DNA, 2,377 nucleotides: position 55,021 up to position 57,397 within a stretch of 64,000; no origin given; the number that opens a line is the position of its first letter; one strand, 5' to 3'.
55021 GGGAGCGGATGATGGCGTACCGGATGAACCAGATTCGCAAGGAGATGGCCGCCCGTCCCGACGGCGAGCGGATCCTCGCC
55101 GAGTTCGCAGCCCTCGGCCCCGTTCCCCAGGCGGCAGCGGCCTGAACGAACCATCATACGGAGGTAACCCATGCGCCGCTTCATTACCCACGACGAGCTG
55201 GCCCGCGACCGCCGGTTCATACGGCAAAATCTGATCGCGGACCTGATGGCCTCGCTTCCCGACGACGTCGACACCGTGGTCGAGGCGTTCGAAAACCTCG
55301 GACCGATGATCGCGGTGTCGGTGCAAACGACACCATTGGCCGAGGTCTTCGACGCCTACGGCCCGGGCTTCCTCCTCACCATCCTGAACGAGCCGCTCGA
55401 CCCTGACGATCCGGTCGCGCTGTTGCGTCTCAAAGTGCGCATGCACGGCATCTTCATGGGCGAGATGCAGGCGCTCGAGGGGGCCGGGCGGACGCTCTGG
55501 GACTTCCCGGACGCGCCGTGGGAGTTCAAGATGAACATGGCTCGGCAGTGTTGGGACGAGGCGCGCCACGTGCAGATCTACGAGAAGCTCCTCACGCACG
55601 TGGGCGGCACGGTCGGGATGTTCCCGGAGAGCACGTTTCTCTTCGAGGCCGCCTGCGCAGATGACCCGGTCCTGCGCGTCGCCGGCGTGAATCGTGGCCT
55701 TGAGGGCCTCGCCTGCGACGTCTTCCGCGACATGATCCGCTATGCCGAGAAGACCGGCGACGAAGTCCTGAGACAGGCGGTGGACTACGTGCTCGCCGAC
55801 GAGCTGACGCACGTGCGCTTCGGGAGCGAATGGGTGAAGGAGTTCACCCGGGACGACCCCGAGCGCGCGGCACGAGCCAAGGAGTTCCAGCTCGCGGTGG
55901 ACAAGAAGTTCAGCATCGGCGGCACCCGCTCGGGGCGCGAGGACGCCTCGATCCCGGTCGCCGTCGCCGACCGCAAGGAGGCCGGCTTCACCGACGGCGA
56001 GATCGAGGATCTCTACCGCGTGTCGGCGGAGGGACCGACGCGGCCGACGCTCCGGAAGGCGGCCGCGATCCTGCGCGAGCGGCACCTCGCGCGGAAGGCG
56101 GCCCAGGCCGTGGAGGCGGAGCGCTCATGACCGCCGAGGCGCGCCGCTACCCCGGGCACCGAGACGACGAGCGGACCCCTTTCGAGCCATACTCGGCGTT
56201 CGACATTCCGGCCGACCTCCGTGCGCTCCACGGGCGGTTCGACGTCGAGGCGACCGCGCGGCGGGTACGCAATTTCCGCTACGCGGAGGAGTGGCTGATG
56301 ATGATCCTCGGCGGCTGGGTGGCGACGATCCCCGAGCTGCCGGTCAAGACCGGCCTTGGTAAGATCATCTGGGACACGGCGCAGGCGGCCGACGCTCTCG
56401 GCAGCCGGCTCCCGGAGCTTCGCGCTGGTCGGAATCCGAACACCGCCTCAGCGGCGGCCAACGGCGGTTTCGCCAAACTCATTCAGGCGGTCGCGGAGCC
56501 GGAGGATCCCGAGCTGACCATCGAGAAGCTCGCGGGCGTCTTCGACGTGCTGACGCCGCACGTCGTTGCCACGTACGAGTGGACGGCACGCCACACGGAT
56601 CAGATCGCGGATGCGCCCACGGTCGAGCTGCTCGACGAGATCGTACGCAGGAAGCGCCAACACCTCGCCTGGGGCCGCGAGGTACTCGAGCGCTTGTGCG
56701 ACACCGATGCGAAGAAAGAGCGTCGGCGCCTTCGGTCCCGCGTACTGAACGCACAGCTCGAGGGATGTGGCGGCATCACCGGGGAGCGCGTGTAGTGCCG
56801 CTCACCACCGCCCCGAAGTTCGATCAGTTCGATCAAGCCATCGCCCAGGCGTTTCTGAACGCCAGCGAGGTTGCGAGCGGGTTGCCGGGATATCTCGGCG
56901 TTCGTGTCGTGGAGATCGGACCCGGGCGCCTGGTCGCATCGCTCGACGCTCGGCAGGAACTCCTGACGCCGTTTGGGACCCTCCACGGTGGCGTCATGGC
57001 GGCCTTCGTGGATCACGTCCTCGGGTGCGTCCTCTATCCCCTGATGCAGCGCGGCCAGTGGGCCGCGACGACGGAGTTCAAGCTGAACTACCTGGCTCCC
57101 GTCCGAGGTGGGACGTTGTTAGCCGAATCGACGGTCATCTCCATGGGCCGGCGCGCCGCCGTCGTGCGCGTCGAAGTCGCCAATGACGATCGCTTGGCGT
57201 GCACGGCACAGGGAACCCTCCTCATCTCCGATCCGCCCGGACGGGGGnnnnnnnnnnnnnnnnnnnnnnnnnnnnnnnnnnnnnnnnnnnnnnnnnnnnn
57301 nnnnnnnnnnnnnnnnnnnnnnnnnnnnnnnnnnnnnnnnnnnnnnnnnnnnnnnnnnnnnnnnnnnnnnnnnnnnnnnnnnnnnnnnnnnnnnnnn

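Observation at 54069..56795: Unknown-function trio (protein X, ferritin-like protein, protein Z) with a full paralog of X and a relic of Z elsewhere in the window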

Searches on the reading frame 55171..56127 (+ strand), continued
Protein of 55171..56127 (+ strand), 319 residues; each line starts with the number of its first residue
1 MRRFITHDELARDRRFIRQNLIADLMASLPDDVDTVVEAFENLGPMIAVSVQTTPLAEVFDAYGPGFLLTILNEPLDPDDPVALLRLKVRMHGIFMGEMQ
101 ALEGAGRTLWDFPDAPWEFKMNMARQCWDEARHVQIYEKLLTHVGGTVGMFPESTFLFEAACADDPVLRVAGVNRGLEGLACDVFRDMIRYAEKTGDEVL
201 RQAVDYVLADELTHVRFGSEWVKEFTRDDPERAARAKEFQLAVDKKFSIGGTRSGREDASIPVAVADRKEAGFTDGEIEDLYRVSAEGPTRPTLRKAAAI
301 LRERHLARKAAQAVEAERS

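Call 81: get_annotated_region(hit=H1, flank=5000)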
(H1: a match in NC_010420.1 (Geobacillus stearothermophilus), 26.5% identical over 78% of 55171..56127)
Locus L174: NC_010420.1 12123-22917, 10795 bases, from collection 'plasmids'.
description: Geobacillus stearothermophilus plasmid pGS18, complete sequence
organism: Geobacillus stearothermophilus (NCBI taxid 1422)
taxonomy: Bacteria; Bacillota; Bacilli; Bacillales; Bacillaceae; Geobacillus; Geobacillus stearothermophilus
host: -; source: geothermal site near the Baltic Sea; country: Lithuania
typing (MOB-suite, as given by PLSDB): conjugative; replicon rep_cluster_349; relaxase MOBQ; mating-pair formation MPF_T
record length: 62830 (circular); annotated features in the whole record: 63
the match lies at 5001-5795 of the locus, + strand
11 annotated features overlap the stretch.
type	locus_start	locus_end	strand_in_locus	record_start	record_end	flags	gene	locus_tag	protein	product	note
CDS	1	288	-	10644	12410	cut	-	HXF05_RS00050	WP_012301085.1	ImmA/IrrE family metallo-endopeptidase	-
CDS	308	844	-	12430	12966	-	-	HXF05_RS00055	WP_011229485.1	hypothetical protein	-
CDS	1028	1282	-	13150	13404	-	-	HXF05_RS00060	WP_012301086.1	hypothetical protein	-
CDS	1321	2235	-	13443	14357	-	-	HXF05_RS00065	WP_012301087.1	tyrosine-type recombinase/integrase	GO:0015074 - DNA integration [Evidence IEA]; GO:0006310 - DNA recombination [Evidence IEA]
CDS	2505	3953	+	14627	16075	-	-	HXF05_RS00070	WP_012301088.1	IS66-like element ISGst1 family transposase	-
CDS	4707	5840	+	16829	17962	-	-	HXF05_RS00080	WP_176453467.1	DUF455 family protein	-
CDS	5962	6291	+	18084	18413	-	-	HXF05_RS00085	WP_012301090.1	transposase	GO:0006313 - DNA transposition [Evidence IEA]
CDS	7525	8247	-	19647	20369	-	-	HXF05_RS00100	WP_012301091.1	nucleotidyltransferase domain-containing protein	-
CDS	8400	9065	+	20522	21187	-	-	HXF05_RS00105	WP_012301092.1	hypothetical protein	-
CDS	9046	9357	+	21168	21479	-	-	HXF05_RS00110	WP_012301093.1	hypothetical protein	-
CDS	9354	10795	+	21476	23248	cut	-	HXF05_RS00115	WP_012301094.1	class I SAM-dependent methyltransferase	GO:0032259 - methylation [Evidence IEA]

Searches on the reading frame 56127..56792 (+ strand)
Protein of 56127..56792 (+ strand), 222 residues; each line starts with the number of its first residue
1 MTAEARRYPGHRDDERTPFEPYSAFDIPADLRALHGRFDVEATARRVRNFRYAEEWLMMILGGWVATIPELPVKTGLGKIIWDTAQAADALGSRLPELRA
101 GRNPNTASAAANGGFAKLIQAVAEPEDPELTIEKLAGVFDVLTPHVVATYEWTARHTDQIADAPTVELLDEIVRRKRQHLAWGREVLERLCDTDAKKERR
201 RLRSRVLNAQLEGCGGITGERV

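Call 3: search_protein_families(library=pfam, proteins=[window:56127-56792:+], max_evalue=1)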
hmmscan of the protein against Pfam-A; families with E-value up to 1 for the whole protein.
window:56127-56792:+ (222 aa): 2 families
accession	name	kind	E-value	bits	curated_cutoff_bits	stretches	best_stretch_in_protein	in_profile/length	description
PF17503.7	DUF5435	-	0.012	15.6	27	1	129-195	87-155/205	Family of unknown function (DUF5435)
PF09516.16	RE_CfrBI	-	0.061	13.1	25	1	165-199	33-69/257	CfrBI restriction endonuclease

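Call 4: search_protein_families(library=ncbifam, proteins=[window:56127-56792:+], max_evalue=1)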
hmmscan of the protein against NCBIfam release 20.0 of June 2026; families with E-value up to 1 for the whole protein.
window:56127-56792:+ (222 aa): 0 families

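Call 11: search_solved_structures(query=window:56127-56792:+, max_evalue=10)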
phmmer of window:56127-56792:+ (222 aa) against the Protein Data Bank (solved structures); distinct sequences matched with E-value up to 10: 4.
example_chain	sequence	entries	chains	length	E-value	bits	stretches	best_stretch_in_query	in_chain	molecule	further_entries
7d28_A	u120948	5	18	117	0.24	14.2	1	100-172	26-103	Endoribonuclease MazF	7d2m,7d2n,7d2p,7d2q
7dhp_A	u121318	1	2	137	0.38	13.6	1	100-172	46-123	Endoribonuclease MazF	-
5a8w_A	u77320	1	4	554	0.42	13.4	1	90-150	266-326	METHYL-COENZYME M II REDUCTASE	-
5a8r_A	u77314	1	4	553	1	12.2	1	90-172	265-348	METHYL-COENZYME M REDUCTASE II SUBUNIT ALPHA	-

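Call 18: find_homologous_proteins(query=window:56127-56792:+)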
Query window:56127-56792:+ (222 aa): 1320 proteins with E <= 0.001 among 3273 candidates; the best 120 are listed.
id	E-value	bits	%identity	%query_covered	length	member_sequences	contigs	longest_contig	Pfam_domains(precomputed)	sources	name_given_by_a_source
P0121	6.0e-142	489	99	100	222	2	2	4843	-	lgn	-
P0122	4.6e-138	476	95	100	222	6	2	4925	-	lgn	-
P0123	4.4e-118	411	83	99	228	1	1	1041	-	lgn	-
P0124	1.6e-116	406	80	99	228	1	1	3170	-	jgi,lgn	-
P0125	8.0e-112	390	79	98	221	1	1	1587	-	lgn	-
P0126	1.0e-111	390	78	98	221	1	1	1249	-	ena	-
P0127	2.6e-111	389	79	98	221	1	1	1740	-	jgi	jgi:hypothetical protein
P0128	3.3e-111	388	76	98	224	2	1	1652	-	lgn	-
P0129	1.8e-109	383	76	98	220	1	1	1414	-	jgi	jgi:hypothetical protein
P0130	5.2e-109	381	77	98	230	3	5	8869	-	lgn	-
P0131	1.1e-108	380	76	97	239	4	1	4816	-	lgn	-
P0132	1.3e-108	380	76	97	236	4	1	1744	-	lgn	-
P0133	2.9e-108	379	76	99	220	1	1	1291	-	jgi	jgi:hypothetical protein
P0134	4.1e-108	378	76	97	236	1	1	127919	-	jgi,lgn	jgi:hypothetical protein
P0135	7.1e-108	377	78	97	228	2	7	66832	-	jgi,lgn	jgi:hypothetical protein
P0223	5.6e-100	351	71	98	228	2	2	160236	-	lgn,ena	-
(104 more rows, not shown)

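Call 19: find_encoding_contigs(protein=P0135, flank=8000, max_places=2)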
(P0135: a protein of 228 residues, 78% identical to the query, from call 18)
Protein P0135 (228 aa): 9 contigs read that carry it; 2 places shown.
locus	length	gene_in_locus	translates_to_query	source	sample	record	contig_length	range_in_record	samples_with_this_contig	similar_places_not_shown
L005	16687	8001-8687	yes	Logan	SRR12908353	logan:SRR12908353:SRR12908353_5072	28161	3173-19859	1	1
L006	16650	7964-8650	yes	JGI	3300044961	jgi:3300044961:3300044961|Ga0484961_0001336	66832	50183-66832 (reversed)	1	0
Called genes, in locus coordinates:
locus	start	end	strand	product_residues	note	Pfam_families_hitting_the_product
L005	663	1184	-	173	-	-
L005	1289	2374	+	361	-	PF25917:BSH_RND (weak), PF25973:BSH_CzcB (weak), PF25876:HH_MFP_RND (weak), PF25885:HH_EMRA (weak), PF25954:Beta-barrel_RND_2, PF25967:RND-MFP_C (weak), PF25975:CzcB_C (weak)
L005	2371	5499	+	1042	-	PF00873:ACR_tran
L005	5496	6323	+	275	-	PF00293:NUDIX (faint)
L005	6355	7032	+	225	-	PF00440:TetR_N, PF14514:TetR_C_9 (weak), PF17932:TetR_C_24, PF17935:TetR_C_27 (weak), PF17938:TetR_C_29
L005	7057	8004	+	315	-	PF04305:DUF455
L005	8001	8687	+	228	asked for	-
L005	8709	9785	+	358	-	-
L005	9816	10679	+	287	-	PF08386:Abhydrolase_4 (faint), PF00561:Abhydrolase_1, PF12146:Hydrolase_4, PF12697:Abhydrolase_6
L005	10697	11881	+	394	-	PF00067:p450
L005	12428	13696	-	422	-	PF12167:Arm-DNA-bind_2, PF00589:Phage_integrase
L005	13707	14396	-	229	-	-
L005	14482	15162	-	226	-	-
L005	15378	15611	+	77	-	-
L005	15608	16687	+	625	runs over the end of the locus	PF02195:ParB_N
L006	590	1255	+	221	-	PF00440:TetR_N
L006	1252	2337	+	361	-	PF25917:BSH_RND (weak), PF25973:BSH_CzcB (weak), PF25876:HH_MFP_RND (weak), PF25885:HH_EMRA (weak), PF25954:Beta-barrel_RND_2, PF25967:RND-MFP_C (weak), PF25975:CzcB_C (weak)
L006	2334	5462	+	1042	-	PF00873:ACR_tran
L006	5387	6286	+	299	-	PF00293:NUDIX (faint)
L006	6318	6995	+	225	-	PF00440:TetR_N, PF14514:TetR_C_9 (weak), PF17932:TetR_C_24, PF17935:TetR_C_27 (weak), PF17938:TetR_C_29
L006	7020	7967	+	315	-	PF04305:DUF455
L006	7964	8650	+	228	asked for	-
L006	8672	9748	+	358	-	-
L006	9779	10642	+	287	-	PF08386:Abhydrolase_4 (faint), PF00561:Abhydrolase_1, PF12146:Hydrolase_4, PF12697:Abhydrolase_6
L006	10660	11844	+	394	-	PF00067:p450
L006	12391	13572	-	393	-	PF12167:Arm-DNA-bind_2, PF00589:Phage_integrase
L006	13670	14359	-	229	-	-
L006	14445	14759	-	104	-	-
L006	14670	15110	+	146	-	PF08334:T2SSG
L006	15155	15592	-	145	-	-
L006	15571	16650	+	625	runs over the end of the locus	PF02195:ParB_N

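Call 20: find_encoding_contigs(protein=P0223, flank=8000, max_places=2)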
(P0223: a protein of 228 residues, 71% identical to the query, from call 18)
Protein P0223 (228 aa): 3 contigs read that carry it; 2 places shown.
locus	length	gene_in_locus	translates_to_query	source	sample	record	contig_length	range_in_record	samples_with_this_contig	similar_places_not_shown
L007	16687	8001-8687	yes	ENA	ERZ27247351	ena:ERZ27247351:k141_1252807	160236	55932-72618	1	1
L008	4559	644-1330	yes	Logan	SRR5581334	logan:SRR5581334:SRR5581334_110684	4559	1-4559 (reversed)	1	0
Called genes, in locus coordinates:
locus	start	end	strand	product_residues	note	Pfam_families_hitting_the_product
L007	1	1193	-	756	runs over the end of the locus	PF13426:PAS_9 (weak), PF01590:GAF (weak), PF13185:GAF_2, PF00989:PAS, PF08448:PAS_4, PF13426:PAS_9, PF00512:HisKA, PF02518:HATPase_c, +2 more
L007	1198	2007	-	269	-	PF13487:HD_5, PF01966:HD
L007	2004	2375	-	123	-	PF00072:Response_reg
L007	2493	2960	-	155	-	PF10012:DUF2255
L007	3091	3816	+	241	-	-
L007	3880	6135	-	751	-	PF14814:UB2H, PF00912:Transgly, PF00905:Transpeptidase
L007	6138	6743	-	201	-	-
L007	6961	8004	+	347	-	PF04305:DUF455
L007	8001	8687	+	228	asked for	-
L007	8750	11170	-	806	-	PF02771:Acyl-CoA_dh_N, PF02770:Acyl-CoA_dh_M, PF00441:Acyl-CoA_dh_1, PF09317:ACDH_C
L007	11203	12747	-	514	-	PF00474:SSF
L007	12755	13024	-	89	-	PF04341:DUF485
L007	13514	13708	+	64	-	-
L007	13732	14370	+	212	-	PF01478:Peptidase_A24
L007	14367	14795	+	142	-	PF07811:TadE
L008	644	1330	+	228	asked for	-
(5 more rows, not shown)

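Call 21: find_encoding_contigs(protein=P0134, flank=8000, max_places=2)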
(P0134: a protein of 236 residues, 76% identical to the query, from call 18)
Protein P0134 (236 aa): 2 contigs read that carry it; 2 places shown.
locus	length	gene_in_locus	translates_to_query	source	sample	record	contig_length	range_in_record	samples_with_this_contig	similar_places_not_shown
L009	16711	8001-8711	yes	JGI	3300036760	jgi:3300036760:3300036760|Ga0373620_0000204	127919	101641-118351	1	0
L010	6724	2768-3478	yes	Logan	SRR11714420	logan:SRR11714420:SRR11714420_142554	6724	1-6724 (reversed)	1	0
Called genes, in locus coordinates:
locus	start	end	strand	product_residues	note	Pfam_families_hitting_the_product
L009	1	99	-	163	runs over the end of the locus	PF01292:Ni_hydr_CYTB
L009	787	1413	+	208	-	PF00440:TetR_N, PF13977:TetR_C_6 (weak)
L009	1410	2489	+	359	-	PF25917:BSH_RND (weak), PF25973:BSH_CzcB, PF25885:HH_EMRA (faint), PF25944:Beta-barrel_RND (weak), PF25954:Beta-barrel_RND_2, PF25967:RND-MFP_C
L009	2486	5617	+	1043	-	PF00873:ACR_tran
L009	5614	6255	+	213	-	PF01841:Transglut_core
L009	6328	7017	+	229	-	PF00440:TetR_N, PF17932:TetR_C_24, PF17938:TetR_C_29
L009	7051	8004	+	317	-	PF04305:DUF455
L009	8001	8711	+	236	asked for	-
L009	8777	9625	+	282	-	PF00561:Abhydrolase_1, PF12146:Hydrolase_4, PF12697:Abhydrolase_6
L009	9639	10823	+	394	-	PF00067:p450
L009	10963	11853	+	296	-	PF13452:FAS1_DH_region, PF01575:MaoC_dehydratas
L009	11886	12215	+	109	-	PF03992:ABM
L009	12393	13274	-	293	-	PF00296:Bac_luciferase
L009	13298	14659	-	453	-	PF00072:Response_reg, PF00158:Sigma54_activat, PF13191:AAA_16 (weak), PF14532:Sigma54_activ_2, PF07728:AAA_5, PF25601:AAA_lid_14, PF02954:HTH_8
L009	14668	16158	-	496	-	PF00672:HAMP, PF00512:HisKA, PF02518:HATPase_c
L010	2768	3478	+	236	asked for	-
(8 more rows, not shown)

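Call 36: predict_structure(alignment_id=A2)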
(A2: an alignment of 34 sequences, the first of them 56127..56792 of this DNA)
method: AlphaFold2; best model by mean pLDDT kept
length: 222 residues; sequences in the alignment: 34
mean_pLDDT: 76.9   pTM: 0.72
mean pLDDT of the five models: 76.9, 75.2, 75.1, 73.7, 65.8
residues with pLDDT >= 90: 82; 70-90: 74; 50-70: 23; < 50: 43
segments of 3 or more residues with pLDDT < 50: 1-12, 15-23, 25-37, 100-102, 105-109
pLDDT, mean of each block of 10 residues (from residue 1): 37 45 44 49 77 88 80 76 92 72 48 83 86 93 94 82 87 96 93 95 96 84 51
secondary structure, 60 per line:
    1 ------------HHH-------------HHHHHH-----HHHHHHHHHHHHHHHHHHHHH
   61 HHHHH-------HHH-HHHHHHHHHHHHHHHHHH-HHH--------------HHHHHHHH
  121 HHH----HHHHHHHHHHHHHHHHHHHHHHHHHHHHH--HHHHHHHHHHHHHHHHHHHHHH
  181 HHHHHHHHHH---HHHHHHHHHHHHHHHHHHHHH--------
elements in order: H29-34 H40-65 H77-94 H113-123 H128-156 H159-190 H194-214

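Call 43: find_related_loci(query=A2, collection=genome_contigs, flank=10000)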
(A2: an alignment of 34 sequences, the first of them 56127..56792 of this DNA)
Query A2 (222 aa) in genome_contigs; peptide patterns used: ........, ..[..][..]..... (x = any residue, [..] = any of these).
213 stretches matched a pattern; 117 encode a relative of the query (tblastn E <= 1e-3); the best 80 are kept; 80 distinct loci.
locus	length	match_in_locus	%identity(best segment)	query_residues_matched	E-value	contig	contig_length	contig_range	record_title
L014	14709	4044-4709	96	1-222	5e-142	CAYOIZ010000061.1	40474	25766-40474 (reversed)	MAG TPA_asm: uncultured Candidatus Binatia bacterium isolate binchicken_co199_112 genome assembly, contig: NODE_968_leng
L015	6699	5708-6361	71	2-219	8e-105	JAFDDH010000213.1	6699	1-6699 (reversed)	MAG: Deltaproteobacteria bacterium isolate Meg19_02_Bin_79 Meg19_02_Bin_79_scaffold_19790, whole genome shotgun sequence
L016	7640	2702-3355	71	3-220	3e-104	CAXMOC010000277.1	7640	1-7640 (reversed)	MAG: uncultured Opitutales bacterium isolate 07C-BC-St03_bin.23.orig genome assembly, contig: k141_4355741, whole genome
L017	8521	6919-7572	72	3-220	3e-104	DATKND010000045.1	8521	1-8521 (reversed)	MAG TPA_asm: Myxococcota bacterium isolate SMAG_U14728 k141_4718980, whole genome shotgun sequence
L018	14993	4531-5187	69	2-220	9e-104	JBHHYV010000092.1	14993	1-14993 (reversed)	MAG: Myxococcota bacterium isolate Maj_2_bin.28 NODE_2089_length_14993_cov_8.232561, whole genome shotgun sequence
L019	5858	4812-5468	72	2-220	1e-103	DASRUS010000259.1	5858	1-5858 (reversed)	MAG TPA_asm: Myxococcota bacterium isolate SMAG_U8270 k141_124370, whole genome shotgun sequence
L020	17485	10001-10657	69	1-219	2e-102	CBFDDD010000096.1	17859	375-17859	MAG TPA_asm: uncultured Myxococcales bacterium isolate SRR26215691_binner13_Refined_41 genome assembly, contig: ERZ25073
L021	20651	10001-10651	70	4-220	6e-102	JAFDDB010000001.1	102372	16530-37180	MAG: Deltaproteobacteria bacterium isolate Meg19_02_Bin_157 Meg19_02_Bin_157_scaffold_3, whole genome shotgun sequence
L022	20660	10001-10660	69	1-220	6e-102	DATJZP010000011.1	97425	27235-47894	MAG TPA_asm: Myxococcota bacterium isolate SMAG_U15181 k141_2217192, whole genome shotgun sequence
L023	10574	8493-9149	69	4-222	8e-102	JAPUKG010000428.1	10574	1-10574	MAG: Proteobacteria bacterium isolate KW1-S15_187 KW1-S15_187_cg428, whole genome shotgun sequence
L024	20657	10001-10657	67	1-219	2e-100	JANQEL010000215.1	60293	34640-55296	MAG: Myxococcota bacterium isolate PL23a_bin.25 k99_5057738, whole genome shotgun sequence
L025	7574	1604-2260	69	1-219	1e-100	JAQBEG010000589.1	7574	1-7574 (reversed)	MAG: Deltaproteobacteria bacterium isolate MAG_424_bin-21 424_bin-21_ctg-589, whole genome shotgun sequence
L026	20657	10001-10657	68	1-219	1e-100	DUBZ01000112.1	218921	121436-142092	MAG TPA_asm: Myxococcales bacterium isolate UWMA-0315 NODE_60_length_218921_cov_0.168635, whole genome shotgun sequence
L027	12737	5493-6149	68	1-219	2e-100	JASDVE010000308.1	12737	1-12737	MAG: Myxococcota bacterium isolate P24860_114_MAG_113 P24860_114_S12_metaspades_7304_length_12737_cov_4, whole genome sh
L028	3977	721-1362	69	6-219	2e-101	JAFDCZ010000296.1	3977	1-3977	MAG: Deltaproteobacteria bacterium isolate Meg19_02_Bin_150 Meg19_02_Bin_150_scaffold_68793, whole genome shotgun sequen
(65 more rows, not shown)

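Call 51: search_solved_structures(query=A2, max_evalue=10)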
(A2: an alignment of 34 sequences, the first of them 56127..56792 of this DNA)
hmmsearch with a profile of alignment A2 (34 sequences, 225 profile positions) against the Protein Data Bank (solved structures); distinct sequences matched with E-value up to 10: 0.

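Call 79: search_dna_similar(query=window:56127-56792:+, collection=plasmids, mode=protein, max_rows=10)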
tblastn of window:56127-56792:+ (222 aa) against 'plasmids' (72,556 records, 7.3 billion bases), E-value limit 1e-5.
No match.

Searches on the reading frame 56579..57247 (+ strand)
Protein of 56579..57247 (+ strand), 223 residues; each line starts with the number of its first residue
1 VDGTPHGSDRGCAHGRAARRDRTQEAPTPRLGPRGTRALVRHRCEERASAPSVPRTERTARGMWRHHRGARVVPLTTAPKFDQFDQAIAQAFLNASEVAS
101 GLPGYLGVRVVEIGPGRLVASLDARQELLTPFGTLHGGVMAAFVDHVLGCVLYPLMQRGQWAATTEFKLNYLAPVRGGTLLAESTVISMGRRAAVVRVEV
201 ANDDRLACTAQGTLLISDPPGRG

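Call 3: search_protein_families(library=pfam, proteins=[window:56579-57247:+], max_evalue=1)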
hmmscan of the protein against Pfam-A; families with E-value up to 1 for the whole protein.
window:56579-57247:+ (223 aa): 3 families
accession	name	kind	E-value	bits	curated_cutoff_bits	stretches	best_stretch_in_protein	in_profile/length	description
PF03061.28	4HBT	-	2.6e-16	60.1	20.6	1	132-207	1-77/79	Thioesterase superfamily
PF13622.12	4HBT_3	-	1.3e-06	28.9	24.3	1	131-213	7-81/83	Acyl-CoA thioesterase N-terminal domain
PF14539.12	DUF4442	-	0.0007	20.2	25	1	107-204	20-119/132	Domain of unknown function (DUF4442)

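Call 4: search_protein_families(library=ncbifam, proteins=[window:56579-57247:+], max_evalue=1)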
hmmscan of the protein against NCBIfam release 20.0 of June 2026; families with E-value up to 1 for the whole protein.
window:56579-57247:+ (223 aa): 6 families
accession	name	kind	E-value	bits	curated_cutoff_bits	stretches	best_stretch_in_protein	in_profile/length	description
TIGR00369.1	unchar_dom_1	domain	4e-21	75.3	36.6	1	105-215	5-116/117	hotdog fold thioesterase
TIGR02286.1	PaaD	equivalog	3e-12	46.8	118.9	1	106-212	4-109/114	hydroxyphenylacetyl-CoA thioesterase PaaI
NF047425.1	MenI_Listeria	exception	8e-12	45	185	1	103-216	4-118/122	1,4-dihydroxy-2-naphthoyl-CoA hydrolase MenI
NF008675.0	PRK11688.1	equivalog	2.6e-11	43.6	107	1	105-216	28-155/156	thioesterase family protein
NF007631.0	PRK10293.1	equivalog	7.8e-07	28.9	226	1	100-213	18-132/136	1,4-dihydroxy-2-naphthoyl-CoA hydrolase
NF007607.0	PRK10254.1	equivalog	1.4e-06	28.4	237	1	93-211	12-130/137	proofreading thioesterase EntH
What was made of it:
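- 56795..57250 (+): Hotdog-fold (PaaI/4HBT-type) thioesterase; its start overlaps the Z stop by 1 nt. Pfam 4HBT 2.6e-16; TIGR00369 4e-21; PaaI 3e-12 (calls 3, 4).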
